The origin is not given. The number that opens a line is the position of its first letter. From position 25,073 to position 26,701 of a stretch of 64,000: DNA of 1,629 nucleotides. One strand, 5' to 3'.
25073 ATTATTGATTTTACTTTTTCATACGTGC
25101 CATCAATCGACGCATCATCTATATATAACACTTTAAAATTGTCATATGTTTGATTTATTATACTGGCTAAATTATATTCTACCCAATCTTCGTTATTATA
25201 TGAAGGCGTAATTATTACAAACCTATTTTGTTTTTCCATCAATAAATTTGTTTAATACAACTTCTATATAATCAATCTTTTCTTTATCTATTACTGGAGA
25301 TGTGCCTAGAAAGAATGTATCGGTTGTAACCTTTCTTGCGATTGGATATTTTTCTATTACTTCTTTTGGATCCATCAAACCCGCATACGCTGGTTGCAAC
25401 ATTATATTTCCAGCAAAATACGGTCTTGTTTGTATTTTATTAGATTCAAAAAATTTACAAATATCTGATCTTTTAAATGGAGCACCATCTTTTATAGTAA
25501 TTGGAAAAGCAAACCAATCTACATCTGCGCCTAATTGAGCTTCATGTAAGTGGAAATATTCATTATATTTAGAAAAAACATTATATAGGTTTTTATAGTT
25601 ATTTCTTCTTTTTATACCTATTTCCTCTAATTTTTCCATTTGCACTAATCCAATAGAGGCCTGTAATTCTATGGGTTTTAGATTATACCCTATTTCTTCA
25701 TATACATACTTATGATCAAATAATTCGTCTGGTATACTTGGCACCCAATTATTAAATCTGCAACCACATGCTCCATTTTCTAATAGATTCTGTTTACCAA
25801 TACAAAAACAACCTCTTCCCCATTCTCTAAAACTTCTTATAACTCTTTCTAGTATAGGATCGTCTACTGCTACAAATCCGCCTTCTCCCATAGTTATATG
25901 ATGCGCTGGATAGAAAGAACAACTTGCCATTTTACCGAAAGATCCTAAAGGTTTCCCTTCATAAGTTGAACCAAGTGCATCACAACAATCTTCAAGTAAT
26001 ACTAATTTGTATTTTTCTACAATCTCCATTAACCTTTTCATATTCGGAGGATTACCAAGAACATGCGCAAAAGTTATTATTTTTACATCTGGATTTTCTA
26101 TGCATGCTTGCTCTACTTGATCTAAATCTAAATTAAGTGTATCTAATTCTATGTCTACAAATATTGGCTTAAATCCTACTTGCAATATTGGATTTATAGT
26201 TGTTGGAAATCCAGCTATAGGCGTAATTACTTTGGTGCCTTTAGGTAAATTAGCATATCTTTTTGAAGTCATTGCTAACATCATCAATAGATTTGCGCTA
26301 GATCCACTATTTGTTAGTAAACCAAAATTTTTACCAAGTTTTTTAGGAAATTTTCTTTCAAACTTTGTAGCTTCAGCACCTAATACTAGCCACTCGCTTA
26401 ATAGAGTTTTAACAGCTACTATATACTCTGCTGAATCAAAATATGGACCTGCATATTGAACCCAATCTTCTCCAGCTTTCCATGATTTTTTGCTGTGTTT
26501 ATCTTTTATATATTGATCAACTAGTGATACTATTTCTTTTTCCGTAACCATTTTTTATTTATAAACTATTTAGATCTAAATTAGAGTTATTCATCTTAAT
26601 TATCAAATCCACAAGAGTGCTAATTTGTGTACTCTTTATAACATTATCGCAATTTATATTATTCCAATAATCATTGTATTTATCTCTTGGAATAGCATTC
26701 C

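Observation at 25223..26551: E1 (DdhC/ColD)-like 3-dehydrase with His replacing the PLP lysine and a Cys-rich insertion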

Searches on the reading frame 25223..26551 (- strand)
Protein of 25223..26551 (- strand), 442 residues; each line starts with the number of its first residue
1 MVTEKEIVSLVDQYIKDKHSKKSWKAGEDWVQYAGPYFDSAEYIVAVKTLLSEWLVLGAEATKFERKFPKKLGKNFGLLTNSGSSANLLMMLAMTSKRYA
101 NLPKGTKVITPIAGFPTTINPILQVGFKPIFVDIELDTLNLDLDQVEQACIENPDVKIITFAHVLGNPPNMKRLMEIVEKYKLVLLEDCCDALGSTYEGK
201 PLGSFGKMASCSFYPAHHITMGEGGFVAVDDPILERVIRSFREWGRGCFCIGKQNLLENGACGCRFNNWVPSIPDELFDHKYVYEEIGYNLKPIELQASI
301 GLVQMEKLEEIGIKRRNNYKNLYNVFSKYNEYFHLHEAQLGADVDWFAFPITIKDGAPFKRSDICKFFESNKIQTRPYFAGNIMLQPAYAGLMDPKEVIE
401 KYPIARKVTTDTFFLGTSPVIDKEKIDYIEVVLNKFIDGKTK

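Call 3: search_protein_families(library=pfam, proteins=[window:25223-26551:-], max_evalue=0.01)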
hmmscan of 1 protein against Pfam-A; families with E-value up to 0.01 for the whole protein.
window:25223-26551:- (442 aa): 1 family
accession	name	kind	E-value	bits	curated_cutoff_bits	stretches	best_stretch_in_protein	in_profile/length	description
PF01041.23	DegT_DnrJ_EryC1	-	9e-77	259.1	19.8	1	47-429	12-355/360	DegT/DnrJ/EryC1/StrS aminotransferase family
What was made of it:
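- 25223..26551 (-): E1/RfbH-type PMP- and [2Fe-2S]-dependent NDP-4-keto-6-deoxyhexose 3-dehydrase, 442 aa. Pfam PF01041 E=9e-77 (call 3).
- On E1 / RfbH / DdhC / AscC 3-dehydrase: PF01041 E=9e-77 (call 3).
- Checked: Pfam DegT_DnrJ_EryC1 scores E=9e-77 (call 3).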

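Call 4: search_protein_families(library=ncbifam, proteins=[window:25223-26551:-], max_evalue=0.01)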
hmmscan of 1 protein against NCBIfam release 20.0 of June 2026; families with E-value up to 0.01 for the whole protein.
window:25223-26551:- (442 aa): 7 families
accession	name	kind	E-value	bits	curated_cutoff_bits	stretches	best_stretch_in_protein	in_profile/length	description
NF011936.0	PRK15407.1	equivalog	1.8e-137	458.6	423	1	4-438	10-437/440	lipopolysaccharide biosynthesis protein RfbH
TIGR03588.1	PseC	equivalog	4e-49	167.5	423.5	1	33-397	4-344/380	UDP-4-amino-4,6-dideoxy-N-acetyl-beta-L-altrosamine transaminase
TIGR04181.1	NHT_00031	hypoth_equivalog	2e-43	148.7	420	2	35-239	5-218/359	LegC family aminotransferase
NF008687.0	PRK11706.1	equivalog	5e-36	124.2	375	2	63-236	35-200/375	dTDP-4-amino-4,6-dideoxygalactose transaminase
TIGR02379.1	ECA_wecE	subfamily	4.8e-33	114.4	434.85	2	63-245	35-210/376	dTDP-4-amino-4,6-dideoxy-D-glucose transaminase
NF008658.2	PRK11658.1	equivalog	2.4e-31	108.8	631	1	29-247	3-212/379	UDP-4-amino-4-deoxy-L-arabinose aminotransferase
TIGR04427.1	PLP_DesI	equivalog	1.4e-26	93.6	650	2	50-247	42-230/390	dTDP-4-dehydro-6-deoxyglucose aminotransferase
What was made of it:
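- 25223..26551 (-): NCBIfam RfbH equivalog 458.6 bits, above the 423 cutoff (call 4).
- On E1 / RfbH / DdhC / AscC 3-dehydrase: RfbH equivalog 458.6 bits, above the 423 cutoff (call 4).
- On DegT/WecE-type sugar aminotransferase: All aminotransferase NCBIfam models score far below their cutoffs (call 4).
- Checked: The NCBIfam RfbH equivalog NF011936 scores 458.6 bits against a cutoff of 423 (call 4).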

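Call 5: search_solved_structures(query=window:25223-26551:-, max_evalue=0.001, show_alignments=3)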
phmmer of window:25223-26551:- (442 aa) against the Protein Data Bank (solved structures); distinct sequences matched with E-value up to 0.001: 56.
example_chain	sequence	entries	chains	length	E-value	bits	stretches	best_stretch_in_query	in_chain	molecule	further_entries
3bcx_A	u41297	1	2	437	1e-97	330.8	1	5-433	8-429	CDP-6-deoxy-L-threo-D-glycero-4-hexulose-3-dehydrase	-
3bb8_A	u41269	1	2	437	1.9e-96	326.7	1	5-433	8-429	CDP-4-keto-6-deoxy-D-glucose-3-dehydrase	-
2gms_A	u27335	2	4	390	3.2e-50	174.3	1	35-433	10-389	Putative pyridoxamine 5-phosphate-dependent dehydrase, Wbdk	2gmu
3b8x_A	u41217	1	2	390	2.7e-49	171.3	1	35-433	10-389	Pyridoxamine 5-phosphate-dependent dehydrase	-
2r0t_A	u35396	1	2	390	4.3e-49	170.6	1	35-433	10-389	Pyridoxamine 5-phosphate-dependent dehydrase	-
3gr9_A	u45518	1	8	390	8.6e-49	169.6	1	35-433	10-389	ColD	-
9wvy_A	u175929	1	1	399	3.9e-46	160.9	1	31-423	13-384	Putative NDP-4-keto-6-deoxyglucose-3-dehydratase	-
7b0d_A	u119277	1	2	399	3.4e-40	141.3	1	46-246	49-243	Glutamine--scyllo-inositol transaminase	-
7n63_A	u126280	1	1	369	9.7e-31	110.1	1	43-245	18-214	Putative aminotransferase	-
3bn1_A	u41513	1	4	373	2.9e-30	108.5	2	32-244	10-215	Perosamine synthetase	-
3dr7_A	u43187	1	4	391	3.3e-30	108.3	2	32-245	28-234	Putative perosamine synthetase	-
3dr4_A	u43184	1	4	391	4.5e-30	107.9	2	32-245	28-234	Putative perosamine synthetase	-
3frk_A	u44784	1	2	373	1.3e-29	106.3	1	36-245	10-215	QdtB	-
7b0m_AAA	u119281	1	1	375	1.6e-29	106.1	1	56-231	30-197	Sugar aminotransferase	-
1mdo_A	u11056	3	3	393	5.1e-26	94.5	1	28-250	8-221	ArnB aminotransferase | UDP-4-amino-4-deoxy-L-arabinose--oxoglutarate aminotransferase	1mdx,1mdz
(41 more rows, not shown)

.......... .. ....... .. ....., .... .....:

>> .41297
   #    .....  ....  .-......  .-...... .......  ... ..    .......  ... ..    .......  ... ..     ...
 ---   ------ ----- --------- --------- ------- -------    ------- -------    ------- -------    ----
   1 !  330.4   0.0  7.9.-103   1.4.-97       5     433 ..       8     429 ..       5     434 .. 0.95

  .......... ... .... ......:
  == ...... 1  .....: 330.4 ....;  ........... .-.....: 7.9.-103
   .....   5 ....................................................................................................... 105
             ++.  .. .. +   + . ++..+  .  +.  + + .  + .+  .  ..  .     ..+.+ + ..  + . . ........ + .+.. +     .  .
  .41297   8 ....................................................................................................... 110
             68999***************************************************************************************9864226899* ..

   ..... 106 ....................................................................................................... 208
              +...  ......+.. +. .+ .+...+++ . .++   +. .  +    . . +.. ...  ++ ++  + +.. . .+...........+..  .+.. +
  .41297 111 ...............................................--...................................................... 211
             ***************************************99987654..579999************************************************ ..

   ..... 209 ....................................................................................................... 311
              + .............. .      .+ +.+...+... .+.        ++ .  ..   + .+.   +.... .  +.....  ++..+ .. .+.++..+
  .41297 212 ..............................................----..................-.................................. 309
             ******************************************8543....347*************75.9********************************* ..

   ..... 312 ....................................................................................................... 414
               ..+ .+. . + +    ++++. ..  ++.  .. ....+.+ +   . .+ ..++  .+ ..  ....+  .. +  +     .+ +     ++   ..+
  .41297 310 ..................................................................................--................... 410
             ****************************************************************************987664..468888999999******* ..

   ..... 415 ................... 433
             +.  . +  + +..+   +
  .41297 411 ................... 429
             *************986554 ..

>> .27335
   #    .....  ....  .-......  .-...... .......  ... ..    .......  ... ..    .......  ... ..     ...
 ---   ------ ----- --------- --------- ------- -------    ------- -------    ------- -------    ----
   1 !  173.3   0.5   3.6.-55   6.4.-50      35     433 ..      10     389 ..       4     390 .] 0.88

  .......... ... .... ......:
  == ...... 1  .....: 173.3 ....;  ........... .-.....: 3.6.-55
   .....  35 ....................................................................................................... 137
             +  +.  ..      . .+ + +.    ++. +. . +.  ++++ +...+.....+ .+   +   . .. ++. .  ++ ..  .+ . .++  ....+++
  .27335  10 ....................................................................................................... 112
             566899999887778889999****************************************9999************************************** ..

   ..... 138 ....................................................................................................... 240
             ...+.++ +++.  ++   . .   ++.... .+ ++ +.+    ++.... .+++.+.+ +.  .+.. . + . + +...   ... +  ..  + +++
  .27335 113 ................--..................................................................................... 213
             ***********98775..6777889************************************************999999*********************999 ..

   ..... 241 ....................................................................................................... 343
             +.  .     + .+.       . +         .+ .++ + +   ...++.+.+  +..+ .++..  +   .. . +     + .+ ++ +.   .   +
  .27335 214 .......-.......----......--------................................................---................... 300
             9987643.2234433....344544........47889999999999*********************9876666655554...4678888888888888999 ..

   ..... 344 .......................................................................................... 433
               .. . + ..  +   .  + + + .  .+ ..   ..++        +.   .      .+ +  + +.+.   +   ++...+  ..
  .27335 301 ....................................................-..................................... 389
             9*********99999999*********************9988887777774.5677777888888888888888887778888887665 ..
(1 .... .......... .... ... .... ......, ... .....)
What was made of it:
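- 25223..26551 (-): PDB 3BCX E=1e-97 over the full length (call 5).
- On E1 / RfbH / DdhC / AscC 3-dehydrase: 3BCX E=1e-97 over residues 5-433 (call 5).
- On ColD-type 3-dehydratase: The score to ColD is 174 bits against 331 to E1 (call 5).
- Checked: The best PDB matches are Yersinia E1 entries 3BCX and 3BB8, E=1e-97 over residues 5-433 (call 5).
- Enzyme identity: RfbH equivalog passed (call 4); E=1e-97 full-length match to Yersinia E1 structures (call 5). ColD shares the catalytic His and matches at E=3e-50 (call 5). The protein scores 331 bits to E1 against 174 to ColD (call 5).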

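Call 9: search_dna_similar(query=window:25223-26551:-, collection=phages, mode=protein, max_rows=30)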
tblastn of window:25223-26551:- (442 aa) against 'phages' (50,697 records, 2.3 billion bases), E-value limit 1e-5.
Records with a match: 93; places in all: 98; records where one place covers at least 80% of the query: 57.
Best place of each record, by identity: <60% 93.
By first word of the organism name: Synechococcus 54; Maribacter 8; Salmonella 5; uncultured 4; Stenotrophomonas 4; Flavobacterium 4; Marine 3; Aphanizomenon 2; Bacteriophage 2; Planktothrix 1; and 6 more.
By host as written in the record: - 56; Maribacter forsetii DSM18668 8; Synechococcus sp. MW02 4; Stenotrophomonas maltophilia 4; Flavobacterium sp. LMO8 4; Salmonella enterica subsp. enterica serovar Kentucky 3; Synechococcus sp. 3; Homo sapiens 2; and 9 more.
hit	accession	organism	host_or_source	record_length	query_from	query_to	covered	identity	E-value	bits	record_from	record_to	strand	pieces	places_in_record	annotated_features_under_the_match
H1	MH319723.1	Marine virus AG-345-D19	single cell amplified by WGA-X; seawater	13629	1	437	99%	42.6%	6e-105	347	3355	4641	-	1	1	record has no annotation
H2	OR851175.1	Salmonella phage S.Kent 1-2-1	Salmonella enterica subsp. enterica ...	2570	5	436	98%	40.8%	1e-100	323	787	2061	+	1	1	record has no annotation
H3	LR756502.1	uncultured phage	metagenomic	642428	6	433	97%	41.1%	1e-99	332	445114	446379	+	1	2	record has no annotation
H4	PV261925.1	Synechococcus phage RB11-B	Synechococcus sp. MW02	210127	20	439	95%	41.8%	4e-96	322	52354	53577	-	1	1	DegT/DnrJ/EryC1/StrS aminotransferase family protein | hypothetical protein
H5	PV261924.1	Synechococcus phage RN05-S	Synechococcus sp. MW02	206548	20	436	94%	41.9%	4e-96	322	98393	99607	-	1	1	DegT/DnrJ/EryC1/StrS aminotransferase family protein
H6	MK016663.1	Synechococcus phage S-H68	Synechococcus sp. LTWRED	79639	20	436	94%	41.9%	8e-96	321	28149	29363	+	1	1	CDP-4-dehydro-6-deoxy-D-glucose 3-dehydratase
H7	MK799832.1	Synechococcus phage S-B05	Synechococcus sp. MW02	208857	20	436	94%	41.9%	8e-96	321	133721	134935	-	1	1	hypothetical protein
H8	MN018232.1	Synechococcus phage S-B43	Synechococcus sp. MW02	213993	20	436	94%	41.9%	8e-96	321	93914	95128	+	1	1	hypothetical protein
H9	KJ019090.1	Synechococcus phage ACG-2014f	-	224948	50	436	88%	28.2%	3e-38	154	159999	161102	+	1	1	hypothetical protein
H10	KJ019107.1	Synechococcus phage ACG-2014f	-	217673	50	436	88%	28.2%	3e-38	153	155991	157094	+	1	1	hypothetical protein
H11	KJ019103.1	Synechococcus phage ACG-2014f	-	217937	50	436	88%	28.2%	3e-38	153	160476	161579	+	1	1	hypothetical protein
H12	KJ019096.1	Synechococcus phage ACG-2014f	-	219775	50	436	88%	28.2%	3e-38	153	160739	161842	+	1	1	hypothetical protein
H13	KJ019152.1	Synechococcus phage ACG-2014f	-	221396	50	436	88%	28.2%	3e-38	153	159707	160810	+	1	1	hypothetical protein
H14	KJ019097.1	Synechococcus phage ACG-2014f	-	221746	50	436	88%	28.2%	3e-38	153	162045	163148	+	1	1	hypothetical protein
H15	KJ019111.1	Synechococcus phage ACG-2014f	-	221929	50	436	88%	28.2%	3e-38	153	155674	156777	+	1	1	hypothetical protein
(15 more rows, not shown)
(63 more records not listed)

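Call 15: find_encoding_contigs(protein=window:25223-26551:-, flank=10000, max_places=6)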
Protein window:25223-26551:- (442 aa): 9 contigs read that carry it; 5 places shown.
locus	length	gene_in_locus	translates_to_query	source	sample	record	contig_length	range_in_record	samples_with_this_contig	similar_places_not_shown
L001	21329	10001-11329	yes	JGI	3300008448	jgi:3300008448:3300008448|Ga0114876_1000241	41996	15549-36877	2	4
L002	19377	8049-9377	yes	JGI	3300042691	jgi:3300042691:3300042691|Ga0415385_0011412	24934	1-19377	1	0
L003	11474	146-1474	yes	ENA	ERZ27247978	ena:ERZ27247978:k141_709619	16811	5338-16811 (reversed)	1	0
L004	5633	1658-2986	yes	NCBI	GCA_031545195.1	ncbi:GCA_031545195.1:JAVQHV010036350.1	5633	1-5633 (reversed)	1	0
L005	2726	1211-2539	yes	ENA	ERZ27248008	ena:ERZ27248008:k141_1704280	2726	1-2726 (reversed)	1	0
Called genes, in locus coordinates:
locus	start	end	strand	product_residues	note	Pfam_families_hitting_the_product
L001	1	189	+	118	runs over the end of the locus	-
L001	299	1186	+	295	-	-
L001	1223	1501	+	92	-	PF19905:DUF6378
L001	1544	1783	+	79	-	-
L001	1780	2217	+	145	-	PF00692:dUTPase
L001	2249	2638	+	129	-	PF00383:dCMP_cyt_deam_1, PF14437:MafB19-deam, PF14439:Bd3614-deam (weak)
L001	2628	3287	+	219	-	PF00303:Thymidylat_synt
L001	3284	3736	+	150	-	-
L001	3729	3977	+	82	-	-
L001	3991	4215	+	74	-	-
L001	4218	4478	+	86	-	-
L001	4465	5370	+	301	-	PF12705:PDDEXK_1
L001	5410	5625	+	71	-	-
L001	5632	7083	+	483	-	PF00534:Glycos_transf_1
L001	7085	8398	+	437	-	-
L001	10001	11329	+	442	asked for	PF01041:DegT_DnrJ_EryC1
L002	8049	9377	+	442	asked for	PF01041:DegT_DnrJ_EryC1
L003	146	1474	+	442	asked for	PF01041:DegT_DnrJ_EryC1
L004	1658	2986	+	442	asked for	PF01041:DegT_DnrJ_EryC1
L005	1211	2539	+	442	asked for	PF01041:DegT_DnrJ_EryC1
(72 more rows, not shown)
